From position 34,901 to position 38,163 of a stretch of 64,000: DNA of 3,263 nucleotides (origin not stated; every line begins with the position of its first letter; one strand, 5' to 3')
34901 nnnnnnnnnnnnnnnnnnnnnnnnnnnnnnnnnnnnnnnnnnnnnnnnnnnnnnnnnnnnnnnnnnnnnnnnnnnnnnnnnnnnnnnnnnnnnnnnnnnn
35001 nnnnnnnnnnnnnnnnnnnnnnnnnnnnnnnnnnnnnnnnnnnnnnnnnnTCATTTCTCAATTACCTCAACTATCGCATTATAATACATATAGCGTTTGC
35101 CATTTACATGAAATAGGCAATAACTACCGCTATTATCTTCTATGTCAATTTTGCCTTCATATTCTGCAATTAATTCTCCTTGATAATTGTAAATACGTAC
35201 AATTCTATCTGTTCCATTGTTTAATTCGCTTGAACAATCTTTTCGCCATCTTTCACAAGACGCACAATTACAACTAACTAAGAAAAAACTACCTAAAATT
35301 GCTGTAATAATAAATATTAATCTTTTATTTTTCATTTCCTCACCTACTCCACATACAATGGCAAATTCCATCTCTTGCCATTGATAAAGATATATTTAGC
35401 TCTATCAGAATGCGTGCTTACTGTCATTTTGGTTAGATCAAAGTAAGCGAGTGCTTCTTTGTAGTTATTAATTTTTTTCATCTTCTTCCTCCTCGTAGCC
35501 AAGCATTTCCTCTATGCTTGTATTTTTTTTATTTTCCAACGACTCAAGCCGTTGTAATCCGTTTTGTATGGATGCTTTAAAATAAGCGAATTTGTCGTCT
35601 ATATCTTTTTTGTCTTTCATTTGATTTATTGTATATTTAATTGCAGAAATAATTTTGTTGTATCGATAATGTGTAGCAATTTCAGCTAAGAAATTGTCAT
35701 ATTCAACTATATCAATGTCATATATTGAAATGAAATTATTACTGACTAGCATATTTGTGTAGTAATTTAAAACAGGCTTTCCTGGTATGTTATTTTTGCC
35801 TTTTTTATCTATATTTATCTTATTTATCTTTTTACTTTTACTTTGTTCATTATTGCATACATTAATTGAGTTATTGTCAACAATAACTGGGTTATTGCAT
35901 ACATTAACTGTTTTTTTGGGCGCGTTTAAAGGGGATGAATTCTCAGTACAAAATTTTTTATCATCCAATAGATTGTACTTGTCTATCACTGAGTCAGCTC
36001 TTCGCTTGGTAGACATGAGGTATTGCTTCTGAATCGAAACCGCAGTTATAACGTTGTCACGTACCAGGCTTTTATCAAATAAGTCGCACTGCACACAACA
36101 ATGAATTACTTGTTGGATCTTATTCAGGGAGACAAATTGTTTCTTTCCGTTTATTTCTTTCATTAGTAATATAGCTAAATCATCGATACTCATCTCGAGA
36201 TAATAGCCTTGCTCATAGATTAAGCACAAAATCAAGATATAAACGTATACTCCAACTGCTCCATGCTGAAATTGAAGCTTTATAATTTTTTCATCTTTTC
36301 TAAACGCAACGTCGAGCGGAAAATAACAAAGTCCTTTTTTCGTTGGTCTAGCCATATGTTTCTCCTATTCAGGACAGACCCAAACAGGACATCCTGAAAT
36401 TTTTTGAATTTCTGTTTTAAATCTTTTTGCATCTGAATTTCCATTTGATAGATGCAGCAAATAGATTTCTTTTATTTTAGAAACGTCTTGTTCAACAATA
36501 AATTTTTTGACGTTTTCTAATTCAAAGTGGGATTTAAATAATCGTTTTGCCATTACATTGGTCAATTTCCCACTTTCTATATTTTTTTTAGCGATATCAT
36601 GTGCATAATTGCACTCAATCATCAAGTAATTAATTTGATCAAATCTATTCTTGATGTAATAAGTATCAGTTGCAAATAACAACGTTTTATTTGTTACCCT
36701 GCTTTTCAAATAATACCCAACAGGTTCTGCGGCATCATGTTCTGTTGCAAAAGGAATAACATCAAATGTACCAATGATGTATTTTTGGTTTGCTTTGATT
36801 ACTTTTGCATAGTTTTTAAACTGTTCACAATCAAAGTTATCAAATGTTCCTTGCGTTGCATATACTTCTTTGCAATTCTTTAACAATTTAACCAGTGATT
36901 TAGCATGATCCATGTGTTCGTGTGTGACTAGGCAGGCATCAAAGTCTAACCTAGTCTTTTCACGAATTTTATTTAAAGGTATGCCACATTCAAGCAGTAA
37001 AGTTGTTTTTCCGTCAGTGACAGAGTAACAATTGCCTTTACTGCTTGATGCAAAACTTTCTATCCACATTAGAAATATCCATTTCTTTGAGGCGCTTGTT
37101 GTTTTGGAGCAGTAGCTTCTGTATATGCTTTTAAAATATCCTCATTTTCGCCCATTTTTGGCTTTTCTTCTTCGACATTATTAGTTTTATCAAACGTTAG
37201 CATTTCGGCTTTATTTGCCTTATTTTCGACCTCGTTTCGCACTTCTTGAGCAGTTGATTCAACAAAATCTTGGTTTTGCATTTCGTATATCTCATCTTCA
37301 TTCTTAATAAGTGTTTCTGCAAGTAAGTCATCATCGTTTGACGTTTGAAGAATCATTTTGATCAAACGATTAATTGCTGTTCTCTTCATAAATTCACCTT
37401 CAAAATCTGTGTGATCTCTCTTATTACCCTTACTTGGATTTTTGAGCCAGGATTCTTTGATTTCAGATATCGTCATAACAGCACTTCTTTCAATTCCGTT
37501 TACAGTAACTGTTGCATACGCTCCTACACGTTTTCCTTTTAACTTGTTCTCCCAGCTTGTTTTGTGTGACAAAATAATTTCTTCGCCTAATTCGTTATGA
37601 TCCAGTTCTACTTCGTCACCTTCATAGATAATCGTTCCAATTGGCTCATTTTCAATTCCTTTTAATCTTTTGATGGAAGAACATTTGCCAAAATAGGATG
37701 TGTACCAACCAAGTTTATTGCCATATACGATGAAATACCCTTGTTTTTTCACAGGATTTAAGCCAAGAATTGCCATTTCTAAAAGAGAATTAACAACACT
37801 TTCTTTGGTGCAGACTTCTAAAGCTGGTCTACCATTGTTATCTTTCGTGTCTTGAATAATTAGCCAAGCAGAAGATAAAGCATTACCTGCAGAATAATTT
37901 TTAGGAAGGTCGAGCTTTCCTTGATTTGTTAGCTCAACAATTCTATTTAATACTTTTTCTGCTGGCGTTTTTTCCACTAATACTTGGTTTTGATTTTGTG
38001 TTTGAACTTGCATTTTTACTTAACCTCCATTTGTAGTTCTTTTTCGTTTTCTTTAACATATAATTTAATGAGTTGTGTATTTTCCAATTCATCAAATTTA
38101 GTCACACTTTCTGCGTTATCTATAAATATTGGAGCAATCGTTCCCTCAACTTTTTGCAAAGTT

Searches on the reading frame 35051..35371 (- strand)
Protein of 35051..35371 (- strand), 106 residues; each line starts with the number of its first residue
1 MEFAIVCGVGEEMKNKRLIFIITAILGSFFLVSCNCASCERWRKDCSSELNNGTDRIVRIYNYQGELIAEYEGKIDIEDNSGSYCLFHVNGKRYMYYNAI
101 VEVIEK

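Call 36: search_protein_families(library=pfam, proteins=[window:35051-35371:-], max_evalue=0.001)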
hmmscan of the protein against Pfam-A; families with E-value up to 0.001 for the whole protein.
window:35051-35371:- (106 aa): 1 family
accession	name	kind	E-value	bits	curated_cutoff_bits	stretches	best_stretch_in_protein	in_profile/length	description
PF16475.10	DUF5052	-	0.00059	19.9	29.4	1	16-81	1-64/199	Domain of unknown function (DUF5052)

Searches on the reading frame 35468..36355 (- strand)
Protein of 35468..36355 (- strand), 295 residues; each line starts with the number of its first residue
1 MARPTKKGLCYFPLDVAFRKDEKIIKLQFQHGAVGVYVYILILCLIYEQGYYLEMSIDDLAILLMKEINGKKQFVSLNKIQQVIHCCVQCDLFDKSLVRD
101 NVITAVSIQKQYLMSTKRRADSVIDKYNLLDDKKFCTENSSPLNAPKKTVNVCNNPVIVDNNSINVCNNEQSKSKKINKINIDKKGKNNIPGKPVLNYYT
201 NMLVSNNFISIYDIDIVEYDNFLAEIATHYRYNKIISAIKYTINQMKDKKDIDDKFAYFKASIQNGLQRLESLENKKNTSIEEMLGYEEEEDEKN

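Call 3: search_protein_families(library=pfam, proteins=[window:35468-36355:-], max_evalue=0.01)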
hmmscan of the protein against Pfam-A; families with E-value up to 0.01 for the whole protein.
window:35468-36355:- (295 aa): 1 family
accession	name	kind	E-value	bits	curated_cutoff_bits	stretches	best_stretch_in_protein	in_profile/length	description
PF14297.12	Lin1244_N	-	3.2e-19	69.9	25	1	11-106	1-93/95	Lin1244/Lin1753-like, N-terminal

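Call 5: search_protein_families(library=phrogs, proteins=[window:35468-36355:-], max_evalue=0.001)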
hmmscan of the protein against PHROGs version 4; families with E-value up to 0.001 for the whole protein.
window:35468-36355:- (295 aa): 4 families
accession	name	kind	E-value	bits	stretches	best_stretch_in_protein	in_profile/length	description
phrog_2562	-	DNA, RNA and nucleotide metabolism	1.8e-42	147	1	1-269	1-258/290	replication initiation protein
phrog_20437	-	DNA, RNA and nucleotide metabolism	2.4e-27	96.9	1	1-180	1-179/212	DNA replication initiation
phrog_16706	-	DNA, RNA and nucleotide metabolism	1.2e-24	88.6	1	1-182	1-181/266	replisome organizer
phrog_20981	-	unknown function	5.9e-07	30.4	1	10-135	2-125/293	-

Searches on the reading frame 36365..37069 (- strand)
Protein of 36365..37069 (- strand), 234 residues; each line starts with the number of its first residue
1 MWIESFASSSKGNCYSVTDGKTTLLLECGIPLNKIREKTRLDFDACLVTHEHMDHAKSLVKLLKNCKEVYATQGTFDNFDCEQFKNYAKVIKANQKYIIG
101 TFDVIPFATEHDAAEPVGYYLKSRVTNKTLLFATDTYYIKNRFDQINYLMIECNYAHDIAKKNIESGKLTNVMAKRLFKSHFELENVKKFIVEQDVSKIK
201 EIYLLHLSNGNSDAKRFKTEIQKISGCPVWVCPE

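Call 3: search_protein_families(library=pfam, proteins=[window:36365-37069:-], max_evalue=0.01)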
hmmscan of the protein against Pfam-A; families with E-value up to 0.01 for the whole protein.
window:36365-37069:- (234 aa): 3 families
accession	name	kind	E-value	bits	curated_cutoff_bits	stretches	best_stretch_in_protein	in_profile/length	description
PF12706.13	Lactamase_B_2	-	1.3e-08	35.2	27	1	42-158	30-169/200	Beta-lactamase superfamily domain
PF00753.33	Lactamase_B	-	1.2e-06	29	22.7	1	12-69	6-70/196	Metallo-beta-lactamase superfamily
PF13483.12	Lactamase_B_3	-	0.0022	18.4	24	0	12-115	7-86/160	Beta-lactamase superfamily domain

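Call 5: search_protein_families(library=phrogs, proteins=[window:36365-37069:-], max_evalue=0.001)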
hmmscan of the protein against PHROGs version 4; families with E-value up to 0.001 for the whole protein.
window:36365-37069:- (234 aa): 1 family
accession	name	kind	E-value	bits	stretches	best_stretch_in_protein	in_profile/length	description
phrog_392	-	other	4.4e-68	231.3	1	3-229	8-244/348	metal-dependent hydrolase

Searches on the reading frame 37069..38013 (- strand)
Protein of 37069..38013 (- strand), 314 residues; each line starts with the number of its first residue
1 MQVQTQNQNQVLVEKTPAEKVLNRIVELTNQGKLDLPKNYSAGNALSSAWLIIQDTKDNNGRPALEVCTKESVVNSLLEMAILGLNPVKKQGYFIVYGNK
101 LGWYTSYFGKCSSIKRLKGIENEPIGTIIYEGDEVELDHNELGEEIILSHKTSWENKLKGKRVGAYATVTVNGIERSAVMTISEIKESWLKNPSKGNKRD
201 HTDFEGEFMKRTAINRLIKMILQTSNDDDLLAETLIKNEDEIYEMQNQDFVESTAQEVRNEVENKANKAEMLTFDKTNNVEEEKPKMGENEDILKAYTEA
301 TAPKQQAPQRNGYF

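Call 3: search_protein_families(library=pfam, proteins=[window:37069-38013:-], max_evalue=0.01)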
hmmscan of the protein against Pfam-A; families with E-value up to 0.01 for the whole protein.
window:37069-38013:- (314 aa): 1 family
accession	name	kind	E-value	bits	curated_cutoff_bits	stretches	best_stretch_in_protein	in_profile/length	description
PF03837.19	RecT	-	1.4e-26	93.7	24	1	44-241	2-186/198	RecT family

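Call 5: search_protein_families(library=phrogs, proteins=[window:37069-38013:-], max_evalue=0.001)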
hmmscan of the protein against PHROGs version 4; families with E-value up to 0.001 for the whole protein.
window:37069-38013:- (314 aa): 3 families
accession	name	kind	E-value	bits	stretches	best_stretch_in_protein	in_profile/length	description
phrog_148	-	DNA, RNA and nucleotide metabolism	7.3e-47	161.7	1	6-295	16-297/387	RecT-like ssDNA annealing protein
phrog_18803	-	unknown function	2e-10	42.1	1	180-294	1-103/126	-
phrog_2780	-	DNA, RNA and nucleotide metabolism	1.3e-05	25.7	1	84-185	68-166/369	RecT-like ssDNA annealing protein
